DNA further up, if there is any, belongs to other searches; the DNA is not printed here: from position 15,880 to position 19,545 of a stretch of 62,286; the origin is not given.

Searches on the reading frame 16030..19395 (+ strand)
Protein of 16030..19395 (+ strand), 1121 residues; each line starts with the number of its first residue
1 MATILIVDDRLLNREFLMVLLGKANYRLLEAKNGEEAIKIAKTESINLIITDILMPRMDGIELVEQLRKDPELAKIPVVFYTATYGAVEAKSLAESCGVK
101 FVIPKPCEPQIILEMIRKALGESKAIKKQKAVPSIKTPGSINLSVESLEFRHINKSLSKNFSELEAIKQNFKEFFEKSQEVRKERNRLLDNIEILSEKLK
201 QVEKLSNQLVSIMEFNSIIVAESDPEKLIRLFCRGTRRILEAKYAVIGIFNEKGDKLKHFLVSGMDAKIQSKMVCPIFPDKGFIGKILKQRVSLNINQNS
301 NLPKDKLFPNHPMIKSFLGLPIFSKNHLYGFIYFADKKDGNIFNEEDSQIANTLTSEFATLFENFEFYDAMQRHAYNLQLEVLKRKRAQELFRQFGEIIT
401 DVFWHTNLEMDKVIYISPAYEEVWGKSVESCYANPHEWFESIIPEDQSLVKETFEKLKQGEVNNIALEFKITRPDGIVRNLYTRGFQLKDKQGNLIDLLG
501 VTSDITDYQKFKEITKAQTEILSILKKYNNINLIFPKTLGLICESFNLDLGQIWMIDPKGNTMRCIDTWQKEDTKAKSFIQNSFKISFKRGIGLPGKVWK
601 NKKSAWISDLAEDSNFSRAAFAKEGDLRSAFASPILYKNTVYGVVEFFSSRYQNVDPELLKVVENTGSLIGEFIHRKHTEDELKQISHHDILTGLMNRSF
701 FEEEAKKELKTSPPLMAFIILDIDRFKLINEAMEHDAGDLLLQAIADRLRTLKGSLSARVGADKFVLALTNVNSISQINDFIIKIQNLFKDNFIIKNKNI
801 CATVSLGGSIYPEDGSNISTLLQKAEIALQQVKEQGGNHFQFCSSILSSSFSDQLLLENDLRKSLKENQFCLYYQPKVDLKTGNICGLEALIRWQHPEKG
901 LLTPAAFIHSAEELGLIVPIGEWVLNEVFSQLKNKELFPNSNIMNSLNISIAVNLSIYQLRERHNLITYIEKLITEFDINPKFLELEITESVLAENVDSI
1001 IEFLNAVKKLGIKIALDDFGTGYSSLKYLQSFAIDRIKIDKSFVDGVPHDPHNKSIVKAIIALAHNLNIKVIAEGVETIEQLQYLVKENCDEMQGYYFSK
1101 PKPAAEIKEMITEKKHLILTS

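Call 12: search_protein_families(library=pfam, proteins=[window:16030-19395:+], max_evalue=0.001)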
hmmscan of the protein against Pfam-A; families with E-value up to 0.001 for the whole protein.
window:16030-19395:+ (1121 aa): 9 families
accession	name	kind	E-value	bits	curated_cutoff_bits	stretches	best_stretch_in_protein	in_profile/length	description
PF00563.25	EAL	-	2.6e-74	250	31.3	1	859-1101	2-236/236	EAL domain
PF00990.26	GGDEF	-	1.2e-31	110.2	23.8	1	687-839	1-161/161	Diguanylate cyclase, GGDEF domain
PF13185.12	GAF_2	-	3e-24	86.2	28.6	2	537-674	10-135/136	GAF domain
PF00072.30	Response_reg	-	2.6e-22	79.5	30.2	1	4-117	1-111/111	Response regulator receiver domain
PF01590.32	GAF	-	4.9e-16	59.9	22.4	2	224-359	1-130/133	GAF domain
PF08447.18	PAS_3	-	5.7e-12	46.2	25.6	1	413-501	1-88/89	PAS fold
PF13492.12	GAF_3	-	4.9e-09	37.1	27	0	225-361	2-126/129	GAF domain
PF14215.12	bHLH-MYC_N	-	0.0002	22.1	30.2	1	563-663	80-177/181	bHLH-MYC and R2R3-MYB transcription factors N-terminal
PF22922.2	GAF_NLP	-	0.00058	19.9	24.1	0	538-651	17-148/175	NLP protein GAF domain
